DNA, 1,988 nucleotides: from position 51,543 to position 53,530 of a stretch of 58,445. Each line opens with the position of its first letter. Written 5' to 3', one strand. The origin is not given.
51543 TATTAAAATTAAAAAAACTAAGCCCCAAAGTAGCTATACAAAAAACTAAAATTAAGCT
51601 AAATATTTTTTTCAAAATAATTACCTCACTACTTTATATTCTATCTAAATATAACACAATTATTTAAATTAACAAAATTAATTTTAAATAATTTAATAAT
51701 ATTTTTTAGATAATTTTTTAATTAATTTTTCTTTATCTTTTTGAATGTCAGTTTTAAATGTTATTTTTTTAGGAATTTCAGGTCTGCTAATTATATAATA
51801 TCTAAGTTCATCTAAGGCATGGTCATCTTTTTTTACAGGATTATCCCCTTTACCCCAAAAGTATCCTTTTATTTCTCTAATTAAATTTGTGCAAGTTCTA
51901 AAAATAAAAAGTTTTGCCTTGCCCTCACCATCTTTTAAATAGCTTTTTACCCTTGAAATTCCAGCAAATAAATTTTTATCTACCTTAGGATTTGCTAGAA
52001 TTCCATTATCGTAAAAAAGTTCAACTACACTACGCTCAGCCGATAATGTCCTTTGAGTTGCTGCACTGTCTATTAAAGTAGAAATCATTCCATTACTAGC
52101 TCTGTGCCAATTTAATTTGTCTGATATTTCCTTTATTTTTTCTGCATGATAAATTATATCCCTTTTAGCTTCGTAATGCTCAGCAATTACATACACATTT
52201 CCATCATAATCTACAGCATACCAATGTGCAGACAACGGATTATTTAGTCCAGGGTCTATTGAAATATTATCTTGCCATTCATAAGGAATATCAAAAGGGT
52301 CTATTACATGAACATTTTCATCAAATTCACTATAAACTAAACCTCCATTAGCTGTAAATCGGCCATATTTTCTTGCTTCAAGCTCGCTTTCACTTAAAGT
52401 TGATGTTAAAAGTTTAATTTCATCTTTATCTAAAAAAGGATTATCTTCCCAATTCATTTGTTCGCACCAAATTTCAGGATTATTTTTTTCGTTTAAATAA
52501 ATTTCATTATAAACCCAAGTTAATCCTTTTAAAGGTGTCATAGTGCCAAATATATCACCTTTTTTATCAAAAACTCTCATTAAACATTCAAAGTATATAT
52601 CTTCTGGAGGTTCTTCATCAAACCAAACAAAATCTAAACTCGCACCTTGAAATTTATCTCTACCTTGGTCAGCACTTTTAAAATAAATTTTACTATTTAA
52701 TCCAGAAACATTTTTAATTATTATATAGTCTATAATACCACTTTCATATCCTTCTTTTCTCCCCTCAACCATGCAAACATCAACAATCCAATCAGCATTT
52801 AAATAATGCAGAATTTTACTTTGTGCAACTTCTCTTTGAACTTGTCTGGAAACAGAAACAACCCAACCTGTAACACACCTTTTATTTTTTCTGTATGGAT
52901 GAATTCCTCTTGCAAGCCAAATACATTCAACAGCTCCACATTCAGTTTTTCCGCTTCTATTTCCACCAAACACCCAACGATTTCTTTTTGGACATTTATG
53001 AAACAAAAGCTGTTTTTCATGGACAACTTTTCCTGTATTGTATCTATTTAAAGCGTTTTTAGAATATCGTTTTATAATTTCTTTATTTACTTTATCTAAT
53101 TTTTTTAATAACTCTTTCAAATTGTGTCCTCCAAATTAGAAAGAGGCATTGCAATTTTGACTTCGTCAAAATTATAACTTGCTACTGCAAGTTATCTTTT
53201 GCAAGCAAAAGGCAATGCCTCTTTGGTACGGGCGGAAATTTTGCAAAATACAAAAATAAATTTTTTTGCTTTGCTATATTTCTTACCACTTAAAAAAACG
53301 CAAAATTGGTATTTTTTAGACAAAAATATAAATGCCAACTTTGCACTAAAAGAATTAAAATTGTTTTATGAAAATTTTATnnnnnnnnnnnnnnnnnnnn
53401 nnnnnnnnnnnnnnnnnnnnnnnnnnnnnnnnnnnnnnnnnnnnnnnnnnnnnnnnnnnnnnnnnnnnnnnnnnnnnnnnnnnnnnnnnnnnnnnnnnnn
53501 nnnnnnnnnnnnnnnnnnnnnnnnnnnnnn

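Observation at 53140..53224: Linker-free four-way junction 19 nt upstream of the terminase start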

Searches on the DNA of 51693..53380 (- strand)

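Call 31: search_rna_families(source=L082, start=19200, end=19480, threshold=evalue, max_evalue=10)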
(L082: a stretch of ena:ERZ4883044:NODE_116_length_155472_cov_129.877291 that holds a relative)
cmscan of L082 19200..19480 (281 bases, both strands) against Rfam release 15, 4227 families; matches with E-value up to 10: 2.
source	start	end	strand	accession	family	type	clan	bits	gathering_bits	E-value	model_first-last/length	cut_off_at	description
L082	19383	19437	+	RF03603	mir-4899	Gene; miRNA;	-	16.2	85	1.8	1-87/87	no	mir-4899 microRNA precursor family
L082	19256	19385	+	RF04133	MIR2646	Gene; miRNA;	-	11.9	245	2.8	1-256/256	no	MIR2646 microRNA precursor family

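Call 33: search_rna_families(source=window, start=53100, end=53380, threshold=evalue, max_evalue=10)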
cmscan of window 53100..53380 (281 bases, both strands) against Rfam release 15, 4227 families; matches with E-value up to 10: 15.
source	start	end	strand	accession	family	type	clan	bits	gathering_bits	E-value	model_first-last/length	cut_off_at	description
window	53165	53338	-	RF02070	STnc300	Gene; sRNA;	-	25.3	80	0.2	1-159/159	no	Salmonella enterica sRNA STnc300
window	53102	53270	+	RF02070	STnc300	Gene; sRNA;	-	24.4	80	0.3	1-159/159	no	Salmonella enterica sRNA STnc300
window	53140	53224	+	RF03871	mir-5681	Gene; miRNA;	-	22.9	88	0.012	1-61/61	no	mir-5681 microRNA precursor family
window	53140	53224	-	RF03871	mir-5681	Gene; miRNA;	-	22.8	88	0.012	1-61/61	no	mir-5681 microRNA precursor family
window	53161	53204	-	RF01913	mir-2778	Gene; miRNA;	-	17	86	1.1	1-77/77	no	mir-2778 microRNA precursor family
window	53258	53321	-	RF02068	STnc480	Gene; sRNA;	-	16.8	72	6.7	1-72/72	no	Enterobacterial sRNA STnc480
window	53119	53186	-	RF02987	GA-cis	Gene; sRNA;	-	16.2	34.7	0.56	1-88/88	no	GA-cis RNA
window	53119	53279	-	RF01445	S_pombe_snR94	Gene; snRNA; snoRNA; HACA-box;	-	15.5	100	2.3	1-210/210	no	small nucleolar RNA snR94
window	53149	53175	-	RF01099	PK-IAV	Cis-reg;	-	15.1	47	1.3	10-36/48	no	Pseudoknot of influenza A virus gene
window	53196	53326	+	RF03532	SQ2397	Cis-reg;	-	14.9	100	2.3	1-243/243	no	Cis-regulator of HTH transcription factor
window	53121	53312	+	RF02881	MH_s25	Gene; sRNA;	-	14.8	114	1.6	1-207/207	no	Mesorhizobail RNA 25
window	53185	53318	+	RF00082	SraG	Gene; sRNA;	-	14.4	50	3.9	1-177/177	no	SraG RNA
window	53111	53266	-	RF02933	ARRPOF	Gene; sRNA;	-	13.1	127.2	0.48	1-256/256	no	ARRPOF RNA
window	53179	53281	-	RF01459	rliE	Gene; sRNA;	-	12.8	90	9.1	73-199/222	no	Listeria sRNA rliE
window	53260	53306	+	RF02060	STnc410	Gene; sRNA;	-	12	50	2.7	1-158/158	no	Enterobacterial sRNA STnc410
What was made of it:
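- On Any Rfam 15 RNA family: The permissive scan of 53100-53380 gives only sub-threshold microRNA and sRNA noise (call 33).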

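Call 84: search_dna_similar(query=window:53121-53310:+, collection=phages, mode=distant, max_evalue=0.01, max_rows=10)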
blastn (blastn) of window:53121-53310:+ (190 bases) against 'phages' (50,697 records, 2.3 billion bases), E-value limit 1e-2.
No match.
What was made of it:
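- Tried and rejected: blastn of D plus tail against 50,697 phage records gave no match (call 84).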
